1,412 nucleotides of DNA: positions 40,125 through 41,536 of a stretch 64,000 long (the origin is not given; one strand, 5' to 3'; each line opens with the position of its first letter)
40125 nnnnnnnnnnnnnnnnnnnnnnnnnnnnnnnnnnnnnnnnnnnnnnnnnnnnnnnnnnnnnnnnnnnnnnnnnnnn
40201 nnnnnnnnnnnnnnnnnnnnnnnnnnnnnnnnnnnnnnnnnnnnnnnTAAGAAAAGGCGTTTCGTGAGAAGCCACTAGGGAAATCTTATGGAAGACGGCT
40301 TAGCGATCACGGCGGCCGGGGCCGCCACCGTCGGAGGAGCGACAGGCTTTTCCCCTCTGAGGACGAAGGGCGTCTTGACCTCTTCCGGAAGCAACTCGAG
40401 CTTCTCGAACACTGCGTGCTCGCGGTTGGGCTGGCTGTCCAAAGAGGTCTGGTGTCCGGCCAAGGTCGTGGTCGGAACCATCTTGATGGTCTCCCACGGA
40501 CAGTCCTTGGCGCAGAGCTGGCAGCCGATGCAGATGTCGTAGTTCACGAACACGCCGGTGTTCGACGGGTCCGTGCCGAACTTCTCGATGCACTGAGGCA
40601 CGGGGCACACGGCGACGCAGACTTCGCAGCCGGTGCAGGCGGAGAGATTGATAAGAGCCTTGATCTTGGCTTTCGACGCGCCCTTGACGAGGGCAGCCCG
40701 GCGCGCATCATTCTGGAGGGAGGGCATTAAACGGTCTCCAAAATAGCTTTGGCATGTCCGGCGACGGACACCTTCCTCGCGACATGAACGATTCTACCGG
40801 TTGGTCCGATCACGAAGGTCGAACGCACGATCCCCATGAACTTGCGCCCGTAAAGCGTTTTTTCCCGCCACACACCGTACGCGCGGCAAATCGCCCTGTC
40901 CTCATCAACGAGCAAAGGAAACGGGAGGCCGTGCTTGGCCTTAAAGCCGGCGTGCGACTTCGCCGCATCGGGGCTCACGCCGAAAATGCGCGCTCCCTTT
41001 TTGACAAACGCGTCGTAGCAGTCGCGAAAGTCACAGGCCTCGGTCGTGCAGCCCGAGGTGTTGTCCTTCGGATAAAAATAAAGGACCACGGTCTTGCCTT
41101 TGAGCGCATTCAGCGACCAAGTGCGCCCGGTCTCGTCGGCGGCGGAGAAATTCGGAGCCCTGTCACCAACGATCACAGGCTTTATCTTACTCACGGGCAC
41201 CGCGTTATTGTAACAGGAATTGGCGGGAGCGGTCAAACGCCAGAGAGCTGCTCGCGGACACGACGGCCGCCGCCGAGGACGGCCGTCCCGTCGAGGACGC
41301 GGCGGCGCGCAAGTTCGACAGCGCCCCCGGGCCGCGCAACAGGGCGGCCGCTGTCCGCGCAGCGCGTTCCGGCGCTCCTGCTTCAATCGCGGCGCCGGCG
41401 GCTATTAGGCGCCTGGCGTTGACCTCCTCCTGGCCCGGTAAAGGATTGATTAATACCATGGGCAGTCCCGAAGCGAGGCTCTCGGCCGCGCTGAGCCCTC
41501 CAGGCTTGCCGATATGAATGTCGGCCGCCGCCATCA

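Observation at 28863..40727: Three copies of one ferredoxin 3' segment bracket two lower-GC gene cassettes (UPF0182; complete Pho regulon)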

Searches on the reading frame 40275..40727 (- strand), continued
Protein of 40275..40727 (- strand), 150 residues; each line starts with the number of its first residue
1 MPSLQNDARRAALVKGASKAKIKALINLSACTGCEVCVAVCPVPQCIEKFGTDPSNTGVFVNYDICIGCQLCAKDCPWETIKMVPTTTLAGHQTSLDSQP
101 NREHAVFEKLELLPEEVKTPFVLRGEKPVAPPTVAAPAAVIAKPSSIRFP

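Call 48: find_homologous_proteins(query=L001:10614-11645:-, max_evalue=1e-20)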
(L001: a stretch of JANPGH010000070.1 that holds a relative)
Query L001:10614-11645:- (343 aa): 89 proteins with E <= 1e-20 among 4194 candidates.
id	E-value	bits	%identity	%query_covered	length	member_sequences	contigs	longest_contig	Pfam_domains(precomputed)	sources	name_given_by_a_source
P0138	3.2e-231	784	100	100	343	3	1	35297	PF00589.28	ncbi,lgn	-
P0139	3.6e-160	551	69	97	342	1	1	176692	PF00589.28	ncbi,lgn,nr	ncbi:MAG: site-specific integrase [Elusimicrobia bacterium]|nr:site-specific integrase [Elusimicrobi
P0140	3.2e-114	400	51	97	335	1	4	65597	PF00589.28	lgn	-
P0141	3.9e-111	390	52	97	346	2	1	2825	PF00589.28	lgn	-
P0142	1.7e-109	384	51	98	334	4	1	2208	PF00589.28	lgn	-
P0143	8.2e-107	375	50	97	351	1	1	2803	PF00589.28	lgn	-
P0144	2.1e-102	361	47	97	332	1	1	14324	PF13102.13,PF00589.28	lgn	-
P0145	1.9e-101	358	48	97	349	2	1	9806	PF00589.28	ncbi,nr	ncbi:MAG: site-specific integrase [Elusimicrobia bacterium]|nr:site-specific integrase [Elusimicrobi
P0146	4.8e-98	347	48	97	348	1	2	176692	PF00589.28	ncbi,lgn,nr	ncbi:MAG: site-specific integrase [Elusimicrobia bacterium]|nr:site-specific integrase [Elusimicrobi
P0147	2.4e-96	341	45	98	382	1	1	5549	PF00589.28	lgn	-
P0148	3.1e-92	327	46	98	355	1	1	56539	PF00589.28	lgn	-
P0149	1.7e-90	322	45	97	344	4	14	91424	PF00589.28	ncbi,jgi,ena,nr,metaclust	ncbi:MAG: hypothetical protein AUJ52_14825 [Elusimicrobia bacterium CG1_02_63_36]|nr:MAG: hypothetic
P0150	2.2e-90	321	45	96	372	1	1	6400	PF00589.28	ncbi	-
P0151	5.3e-89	317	43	97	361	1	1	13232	PF00589.28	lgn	-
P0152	4.6e-88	314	46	98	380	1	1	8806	PF00589.28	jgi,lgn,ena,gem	-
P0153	7.7e-88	313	46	88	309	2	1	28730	PF00589.28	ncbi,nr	ncbi:MAG: site-specific integrase [Elusimicrobia bacterium]|nr:site-specific integrase [Elusimicrobi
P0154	9.5e-87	309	43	99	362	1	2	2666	PF00589.28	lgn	-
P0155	3.4e-86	308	45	97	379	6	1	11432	PF00589.28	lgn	-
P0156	1.1e-84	303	44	97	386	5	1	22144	PF00589.28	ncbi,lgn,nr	ncbi:MAG: Tyrosine recombinase XerC [Elusimicrobia bacterium]|nr:Tyrosine recombinase XerC [Elusimic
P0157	1.7e-83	299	41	97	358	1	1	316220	PF00589.28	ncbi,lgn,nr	ncbi:MAG: Tyrosine recombinase XerC [Elusimicrobia bacterium]|nr:Tyrosine recombinase XerC [Elusimic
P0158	3.9e-83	298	45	96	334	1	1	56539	PF00589.28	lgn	-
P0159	1.2e-82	296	43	97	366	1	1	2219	PF00589.28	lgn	-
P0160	2.1e-81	292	43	96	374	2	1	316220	PF00589.28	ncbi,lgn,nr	ncbi:MAG: Tyrosine recombinase XerC [Elusimicrobia bacterium]|nr:Tyrosine recombinase XerC [Elusimic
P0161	1.5e-80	289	49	78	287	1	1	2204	PF00589.28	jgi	jgi:integrase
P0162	2.7e-71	259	41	97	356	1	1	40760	PF00589.28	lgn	-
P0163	4.1e-63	232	40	97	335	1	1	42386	PF13102.13,PF00589.28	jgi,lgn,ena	-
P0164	8.9e-60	221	39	97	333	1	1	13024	PF13102.13,PF00589.28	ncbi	-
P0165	3.0e-58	216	36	95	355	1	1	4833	PF13102.13,PF00589.28,PF02899.24,PF24624.2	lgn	-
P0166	1.2e-50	191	36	96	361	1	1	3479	PF00589.28,PF24624.2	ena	-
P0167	1.4e-50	191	34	97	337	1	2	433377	PF13102.13,PF00589.28,PF22823.3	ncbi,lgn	-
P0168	2.8e-47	180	34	97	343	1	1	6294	PF00589.28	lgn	-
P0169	5.9e-40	156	31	97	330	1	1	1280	PF13102.13,PF00589.28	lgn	-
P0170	5.4e-37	146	30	96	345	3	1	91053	PF13102.13,PF00589.28,PF24624.2,PF22823.3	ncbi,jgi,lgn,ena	ncbi:MAG: tyrosine-type recombinase/integrase [Elusimicrobiota bacterium]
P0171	2.5e-35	140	29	97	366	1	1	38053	PF13102.13,PF00589.28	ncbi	-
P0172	5.6e-35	139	30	97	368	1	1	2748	PF13102.13,PF00589.28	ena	-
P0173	8.2e-35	139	30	97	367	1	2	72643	PF13102.13,PF00589.28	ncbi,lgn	-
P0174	1.9e-34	137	30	96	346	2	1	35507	PF13102.13,PF00589.28,PF02899.24,PF24624.2,PF22823.3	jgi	jgi:site-specific recombinase XerD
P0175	2.4e-34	137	30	97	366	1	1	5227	PF13102.13,PF00589.28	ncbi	-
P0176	5.8e-34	136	29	99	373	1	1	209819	PF13102.13,PF00589.28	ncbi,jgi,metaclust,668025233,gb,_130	metaclust:\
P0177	1.0e-33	135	31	97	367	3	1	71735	PF13102.13,PF00589.28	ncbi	ncbi:MAG: tyrosine-type recombinase/integrase [bacterium]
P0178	6.5e-33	132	32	83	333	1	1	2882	PF13102.13,PF00589.28,PF24624.2,PF22823.3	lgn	-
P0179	1.2e-32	132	29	97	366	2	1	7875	PF13102.13,PF00589.28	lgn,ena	-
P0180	7.2e-32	129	29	97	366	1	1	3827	PF13102.13,PF00589.28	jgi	jgi:site-specific recombinase XerD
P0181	2.1e-31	127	30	97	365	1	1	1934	PF13102.13,PF00589.28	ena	-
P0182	3.0e-31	127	31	94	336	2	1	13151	PF00589.28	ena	-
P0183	4.3e-31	126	29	97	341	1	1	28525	PF13102.13,PF00589.28,PF24624.2,PF22823.3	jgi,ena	-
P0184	1.1e-30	125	28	97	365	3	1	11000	PF13102.13,PF00589.28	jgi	-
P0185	1.2e-30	125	29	96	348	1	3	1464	PF00589.28,PF02899.24,PF24624.2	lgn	-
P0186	1.9e-30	124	29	97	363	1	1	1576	PF13102.13,PF00589.28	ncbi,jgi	-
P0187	4.8e-30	123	29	97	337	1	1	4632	PF13102.13,PF00589.28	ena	-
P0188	6.0e-30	123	33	80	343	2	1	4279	PF14659.13,PF00589.28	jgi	jgi:integrase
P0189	9.5e-30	122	29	97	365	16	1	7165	PF13102.13,PF00589.28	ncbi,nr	ncbi:MAG: tyrosine-type recombinase/integrase [candidate division Zixibacteria bacterium]|nr:tyrosin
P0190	1.4e-29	121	28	97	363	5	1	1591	PF13102.13,PF00589.28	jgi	jgi:integrase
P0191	1.6e-29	121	28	97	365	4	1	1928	PF13102.13,PF00589.28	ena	-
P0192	1.7e-29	121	29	97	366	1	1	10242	PF00589.28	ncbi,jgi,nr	ncbi:MAG: tyrosine-type recombinase/integrase [candidate division Zixibacteria bacterium]|jgi:site-s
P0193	1.8e-29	121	28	97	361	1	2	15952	PF13102.13,PF00589.28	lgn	-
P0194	2.2e-29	121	30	92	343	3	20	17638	PF13102.13,PF00589.28,PF24624.2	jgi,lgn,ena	-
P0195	2.8e-29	120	28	97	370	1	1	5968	PF13102.13,PF00589.28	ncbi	-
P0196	4.1e-29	120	27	97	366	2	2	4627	PF13102.13,PF00589.28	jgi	-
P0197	6.4e-29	119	29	97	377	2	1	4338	PF13102.13,PF00589.28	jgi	jgi:site-specific recombinase XerD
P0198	2.3e-28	117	28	97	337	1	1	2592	PF13102.13,PF00589.28,PF02899.24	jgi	-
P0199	6.3e-28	116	28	97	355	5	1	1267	PF00589.28,PF02899.24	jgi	-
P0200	1.2e-27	115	28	97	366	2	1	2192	PF13102.13,PF00589.28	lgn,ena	-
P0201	1.5e-27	115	33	69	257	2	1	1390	PF13102.13,PF00589.28,PF24624.2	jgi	-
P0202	9.7e-27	112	28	97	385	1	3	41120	PF00589.28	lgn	-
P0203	1.6e-26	111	26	97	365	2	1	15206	PF13102.13,PF00589.28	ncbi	-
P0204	2.8e-26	111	28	97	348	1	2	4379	PF14659.13,PF00589.28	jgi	-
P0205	1.8e-25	108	34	70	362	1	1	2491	PF14659.13,PF00589.28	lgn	-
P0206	2.0e-25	108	27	92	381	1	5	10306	PF14659.13,PF00589.28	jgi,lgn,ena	-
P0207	2.2e-25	108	27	98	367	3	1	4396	PF13102.13,PF00589.28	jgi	jgi:integrase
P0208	1.2e-24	105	30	81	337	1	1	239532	PF00589.28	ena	-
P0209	1.4e-24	105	28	97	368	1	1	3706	PF13102.13,PF00589.28,PF24624.2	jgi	jgi:integrase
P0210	2.2e-24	104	31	91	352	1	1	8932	PF00589.28,PF22823.3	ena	-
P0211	6.4e-24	103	28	82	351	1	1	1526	PF14659.13,PF00589.28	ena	-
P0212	8.5e-24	102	29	96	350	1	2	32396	PF14659.13,PF22022.3,PF13102.13,PF00589.28,PF24624.2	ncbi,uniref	ncbi:MAG TPA: tyrosine-type recombinase/integrase [Candidatus Wunengus sp. YC60]|uniref:tyrosine-typ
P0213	2.0e-23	101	26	97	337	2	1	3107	PF13102.13,PF00589.28,PF22823.3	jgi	-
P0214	3.9e-23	100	33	68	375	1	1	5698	PF00589.28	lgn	-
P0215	7.1e-23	99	32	67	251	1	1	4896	PF00589.28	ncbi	ncbi:MAG: site-specific integrase, partial [Candidatus Zixiibacteriota bacterium]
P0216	1.0e-22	99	35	53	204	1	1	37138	PF00589.28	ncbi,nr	ncbi:MAG: tyrosine-type recombinase/integrase, partial [candidate division Zixibacteria bacterium]|n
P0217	1.2e-22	99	31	69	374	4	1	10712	PF14659.13,PF00589.28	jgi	-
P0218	1.5e-22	98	27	97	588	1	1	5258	PF12728.14,PF00589.28,PF24624.2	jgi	jgi:excisionase family DNA binding protein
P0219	2.6e-22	98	27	95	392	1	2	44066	PF14659.13,PF00589.28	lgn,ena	-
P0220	4.0e-22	97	26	97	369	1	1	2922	PF13102.13,PF00589.28,PF22823.3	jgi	-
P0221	5.5e-22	96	28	96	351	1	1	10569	PF14659.13,PF13102.13,PF00589.28,PF24624.2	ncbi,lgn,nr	ncbi:MAG: site-specific integrase [Planctomycetes bacterium]|nr:site-specific integrase [Planctomyce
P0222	6.7e-22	96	29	78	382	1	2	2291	PF14659.13,PF00589.28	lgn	-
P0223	1.6e-21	95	27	96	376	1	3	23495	PF14659.13,PF00589.28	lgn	-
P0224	3.2e-21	94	33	63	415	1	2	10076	PF00589.28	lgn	-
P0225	3.5e-21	94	28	91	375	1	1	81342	PF13102.13,PF00589.28,PF22823.3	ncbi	ncbi:tyrosine-type recombinase/integrase [Candidatus Margulisiibacteriota bacterium]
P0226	5.3e-21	93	32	74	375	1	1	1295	PF00589.28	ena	-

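Call 49: find_encoding_contigs(protein=P0139, flank=10000, max_places=2)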
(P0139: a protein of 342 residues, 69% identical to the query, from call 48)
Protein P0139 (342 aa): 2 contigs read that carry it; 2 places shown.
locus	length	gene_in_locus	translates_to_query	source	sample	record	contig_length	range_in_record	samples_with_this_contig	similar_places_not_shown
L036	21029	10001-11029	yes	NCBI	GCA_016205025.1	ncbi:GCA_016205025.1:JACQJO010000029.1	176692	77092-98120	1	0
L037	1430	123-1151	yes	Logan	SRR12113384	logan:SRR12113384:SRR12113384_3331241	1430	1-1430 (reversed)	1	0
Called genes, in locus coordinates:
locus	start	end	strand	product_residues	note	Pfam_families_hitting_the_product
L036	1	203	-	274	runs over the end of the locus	PF01695:IstB_IS21, PF00308:Bac_DnaA (weak)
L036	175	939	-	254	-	-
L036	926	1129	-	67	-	-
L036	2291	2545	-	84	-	-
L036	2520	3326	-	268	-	-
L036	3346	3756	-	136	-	PF05866:RusA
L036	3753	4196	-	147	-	PF05037:DUF669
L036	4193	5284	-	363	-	PF13479:AAA_24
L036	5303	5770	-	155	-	PF13392:HNH_3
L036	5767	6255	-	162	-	-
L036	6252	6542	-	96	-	-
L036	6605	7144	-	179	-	-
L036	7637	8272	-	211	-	PF01726:LexA_DNA_bind, PF00717:Peptidase_S24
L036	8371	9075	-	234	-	-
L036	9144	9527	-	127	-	PF00072:Response_reg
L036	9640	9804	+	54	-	-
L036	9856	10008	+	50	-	PF12728:HTH_17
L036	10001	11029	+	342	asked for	PF00589:Phage_integrase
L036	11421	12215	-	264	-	-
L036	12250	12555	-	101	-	-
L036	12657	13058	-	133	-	PF01850:PIN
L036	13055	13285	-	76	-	PF04014:MazE_antitoxin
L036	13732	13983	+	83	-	PF12728:HTH_17, PF00376:MerR (weak)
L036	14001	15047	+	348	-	PF00589:Phage_integrase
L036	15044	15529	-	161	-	-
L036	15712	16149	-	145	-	PF12838:Fer4_7 (faint), PF13187:Fer4_9 (faint), PF13484:Fer4_16 (faint), PF14697:Fer4_21 (weak), PF12837:Fer4_6 (faint), PF13237:Fer4_10 (weak), PF00037:Fer4 (weak), PF12797:Fer4_2 (weak), +1 more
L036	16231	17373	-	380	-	PF00487:FA_desaturase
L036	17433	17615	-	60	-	-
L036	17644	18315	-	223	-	PF00106:adh_short, PF08659:KR, PF13561:adh_short_C2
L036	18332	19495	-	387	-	-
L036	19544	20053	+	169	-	PF04608:PgpA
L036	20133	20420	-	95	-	PF13744:HTH_37, PF13560:HTH_31 (weak), PF12844:HTH_19 (weak), PF01381:HTH_3, PF13443:HTH_26 (weak)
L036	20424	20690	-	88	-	PF05973:Gp49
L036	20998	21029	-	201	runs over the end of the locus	PF01066:CDP-OH_P_transf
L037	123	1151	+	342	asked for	PF00589:Phage_integrase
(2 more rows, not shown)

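Call 50: find_encoding_contigs(protein=P0140, flank=10000, max_places=3)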
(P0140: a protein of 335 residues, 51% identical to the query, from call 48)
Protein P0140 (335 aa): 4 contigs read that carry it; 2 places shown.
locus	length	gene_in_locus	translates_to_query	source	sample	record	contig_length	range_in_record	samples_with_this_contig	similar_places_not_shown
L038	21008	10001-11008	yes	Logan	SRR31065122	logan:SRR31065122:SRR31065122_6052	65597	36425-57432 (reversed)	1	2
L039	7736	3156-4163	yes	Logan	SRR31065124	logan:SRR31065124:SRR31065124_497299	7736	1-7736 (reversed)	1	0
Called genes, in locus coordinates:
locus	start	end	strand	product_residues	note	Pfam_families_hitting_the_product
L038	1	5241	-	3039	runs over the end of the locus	PF04055:Radical_SAM, PF01370:Epimerase, PF04321:RmlD_sub_bind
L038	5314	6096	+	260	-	-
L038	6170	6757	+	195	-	-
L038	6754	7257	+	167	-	-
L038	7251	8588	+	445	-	PF00476:DNA_pol_A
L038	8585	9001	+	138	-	-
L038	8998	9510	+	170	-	PF13384:HTH_23 (faint), PF13551:HTH_29 (faint)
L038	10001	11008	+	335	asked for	PF00589:Phage_integrase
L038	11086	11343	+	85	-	PF04014:MazE_antitoxin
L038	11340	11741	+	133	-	PF13470:PIN_3, PF24109:DUF7384 (faint)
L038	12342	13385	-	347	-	-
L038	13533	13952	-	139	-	-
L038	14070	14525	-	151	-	-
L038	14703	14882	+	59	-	PF03861:ANTAR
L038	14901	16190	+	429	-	PF01134:GIDA (weak), PF01262:AlaDh_PNT_C (faint), PF03486:HI0933_like (weak), PF07992:Pyr_redox_2, PF12831:FAD_oxidored (weak), PF13738:Pyr_redox_3, PF00070:Pyr_redox, PF02852:Pyr_redox_dim, +4 more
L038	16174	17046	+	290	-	PF16881:LIAS_N, PF04055:Radical_SAM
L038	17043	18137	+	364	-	PF01571:GCV_T, PF08669:GCV_T_C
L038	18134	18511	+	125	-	PF01597:GCV_H, PF00364:Biotin_lipoyl (weak)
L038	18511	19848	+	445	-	PF02347:GDC-P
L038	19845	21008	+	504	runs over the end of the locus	PF02347:GDC-P, PF01212:Beta_elim_lyase (faint), PF00266:Aminotran_5, PF21478:GcvP2_C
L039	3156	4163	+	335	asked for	PF00589:Phage_integrase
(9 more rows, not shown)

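Call 51: find_encoding_contigs(protein=P0148, flank=10000, max_places=2)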
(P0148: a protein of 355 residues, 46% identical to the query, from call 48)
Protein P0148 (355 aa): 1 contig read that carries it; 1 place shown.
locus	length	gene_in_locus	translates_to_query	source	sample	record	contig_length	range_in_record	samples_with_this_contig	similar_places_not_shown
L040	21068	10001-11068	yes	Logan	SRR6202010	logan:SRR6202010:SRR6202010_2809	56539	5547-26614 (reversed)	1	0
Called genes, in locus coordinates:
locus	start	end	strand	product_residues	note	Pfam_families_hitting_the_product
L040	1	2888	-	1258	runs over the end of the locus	PF01339:CheB_methylest, PF03705:CheR_N, PF01739:CheR, PF13426:PAS_9 (faint), PF13596:PAS_10, PF08448:PAS_4 (weak), PF00512:HisKA, PF02518:HATPase_c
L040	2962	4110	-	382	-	PF00487:FA_desaturase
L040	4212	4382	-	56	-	-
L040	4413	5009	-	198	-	PF13505:OMP_b-brl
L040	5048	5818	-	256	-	PF00210:Ferritin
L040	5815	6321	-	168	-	-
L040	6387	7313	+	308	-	PF00126:HTH_1, PF03466:LysR_substrate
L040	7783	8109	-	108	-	-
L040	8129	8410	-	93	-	-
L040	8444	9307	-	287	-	PF08843:AbiEii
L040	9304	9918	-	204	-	PF13338:AbiEi_4 (weak), PF09407:AbiEi_1 (weak)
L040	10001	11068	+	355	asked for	PF00589:Phage_integrase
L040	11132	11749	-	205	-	PF22285:DUF6962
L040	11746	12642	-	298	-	PF04072:LCM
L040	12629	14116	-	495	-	PF01565:FAD_binding_4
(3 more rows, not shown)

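Call 77: search_protein_families(library=phrogs, proteins=[L001:10614-11645:-, L036:10001-11029:+, L036:14001-15047:+, L036:7637-8272:-, L036:4193-5284:-, L036:2520-3326:-, L036:175-939:-], max_evalue=0.001)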
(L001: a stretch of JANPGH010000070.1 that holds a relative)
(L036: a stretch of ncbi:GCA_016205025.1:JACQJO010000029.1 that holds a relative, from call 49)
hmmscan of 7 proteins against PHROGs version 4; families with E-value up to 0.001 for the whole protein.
L001:10614-11645:- (343 aa): 6 families
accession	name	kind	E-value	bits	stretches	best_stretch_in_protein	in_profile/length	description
phrog_1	-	integration and excision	3.2e-56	192.8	1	6-331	119-447/611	integrase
phrog_216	-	integration and excision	2.6e-26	93.4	1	153-331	47-236/301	integrase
phrog_7685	-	integration and excision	1.3e-12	48.8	1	226-331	129-235/240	integrase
phrog_7269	-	integration and excision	8.7e-11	42.6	1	279-331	29-81/89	integrase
phrog_37709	-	unknown function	7.6e-06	26.9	1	125-214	24-113/116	-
phrog_23271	-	unknown function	0.00013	22.8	1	281-317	12-48/67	-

L036:10001-11029:+ (342 aa): 7 families
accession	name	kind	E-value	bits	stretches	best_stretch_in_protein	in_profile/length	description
phrog_1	-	integration and excision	1.6e-62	213.6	1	6-332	119-448/611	integrase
phrog_216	-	integration and excision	1.7e-29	103.9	1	123-335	16-241/301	integrase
phrog_7685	-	integration and excision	1.1e-11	45.7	1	225-330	128-234/240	integrase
phrog_7269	-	integration and excision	1.1e-07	32.7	1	278-333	28-83/89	integrase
phrog_37709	-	unknown function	1.2e-07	32.7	1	131-214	29-113/116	-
phrog_22184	-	unknown function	0.00011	22.8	0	51-137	64-149/254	-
phrog_23271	-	unknown function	0.00043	21.2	1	281-317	12-48/67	-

L036:14001-15047:+ (348 aa): 7 families
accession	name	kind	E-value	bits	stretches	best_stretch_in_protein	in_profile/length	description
phrog_1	-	integration and excision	8.1e-65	221.2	1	4-336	117-455/611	integrase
phrog_216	-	integration and excision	3.1e-35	122.7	1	122-335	16-241/301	integrase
phrog_7685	-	integration and excision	4.1e-12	47.1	1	225-332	129-238/240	integrase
phrog_7269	-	integration and excision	4.3e-11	43.6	1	273-327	26-79/89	integrase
phrog_23271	-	unknown function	4.4e-07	30.8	1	279-315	12-48/67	-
phrog_35951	-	unknown function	5.4e-06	27.8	1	267-327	12-72/97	-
phrog_25190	-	integration and excision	7.3e-05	24.1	1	256-331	27-103/109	integrase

L036:7637-8272:- (211 aa): 8 families
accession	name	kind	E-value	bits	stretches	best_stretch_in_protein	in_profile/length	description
phrog_811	-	DNA, RNA and nucleotide metabolism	6e-21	75.5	1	88-204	16-135/140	UmuD-like protein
phrog_4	-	transcription regulation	3.6e-20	73.3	1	83-207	212-342/400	transcriptional repressor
phrog_3502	-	unknown function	2e-13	51.6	1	1-68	46-113/131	-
phrog_8558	-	unknown function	1.4e-10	42.4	1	116-200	17-107/114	-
phrog_24920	-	unknown function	9.7e-09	36.3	1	2-63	2-65/125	-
phrog_362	-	transcription regulation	1.3e-07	32.8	1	1-62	1-64/106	transcriptional repressor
phrog_10470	-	DNA, RNA and nucleotide metabolism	8.5e-06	26.5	1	130-190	2-60/79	UmuD-like protein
phrog_6201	-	transcription regulation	4.1e-05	24.4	1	118-200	27-114/121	CI-like repressor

L036:4193-5284:- (363 aa): 2 families
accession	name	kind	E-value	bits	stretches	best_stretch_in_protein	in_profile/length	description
phrog_1366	-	unknown function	2.4e-54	186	1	17-293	5-273/307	-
phrog_124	-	DNA, RNA and nucleotide metabolism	1.1e-11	45.8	1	22-183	39-191/382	Sak4-like ssDNA annealing protein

L036:2520-3326:- (268 aa): 0 families

L036:175-939:- (254 aa): 8 families
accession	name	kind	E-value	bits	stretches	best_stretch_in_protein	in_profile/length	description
phrog_9474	-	DNA, RNA and nucleotide metabolism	1.2e-60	206.5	1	1-247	1-259/288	replication initiation protein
phrog_270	-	DNA, RNA and nucleotide metabolism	1.7e-25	91.2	1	134-242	150-255/383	replication initiation protein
phrog_9327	-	DNA, RNA and nucleotide metabolism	3e-24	87.1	1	106-240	110-245/276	primosomal protein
phrog_1347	-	unknown function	6.6e-14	52.5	1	167-235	277-345/417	-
phrog_16304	-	unknown function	6.3e-12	46.9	1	153-239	133-227/244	-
phrog_35156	-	unknown function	3.6e-06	28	1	167-234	87-150/154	-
phrog_10293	-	unknown function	1.2e-05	26.1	1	166-235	16-83/185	-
phrog_2509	-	DNA, RNA and nucleotide metabolism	0.00029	21.5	1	3-82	5-79/277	replication initiation protein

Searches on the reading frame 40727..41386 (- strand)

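Call 9: search_protein_families(library=pfam, proteins=[window:40727-41386:-], max_evalue=0.01)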
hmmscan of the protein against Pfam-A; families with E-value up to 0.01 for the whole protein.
window:40727-41386:- (219 aa): 3 families
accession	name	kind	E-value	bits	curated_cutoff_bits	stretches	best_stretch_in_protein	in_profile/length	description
PF00578.27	AhpC-TSA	-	2.3e-41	141.1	26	1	73-201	1-123/124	AhpC/TSA family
PF08534.16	Redoxin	-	8.5e-22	78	26.6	1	73-210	2-139/148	Redoxin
PF13911.12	AhpC-TSA_2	-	0.0011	19.8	27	1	124-176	6-58/114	AhpC/TSA antioxidant enzyme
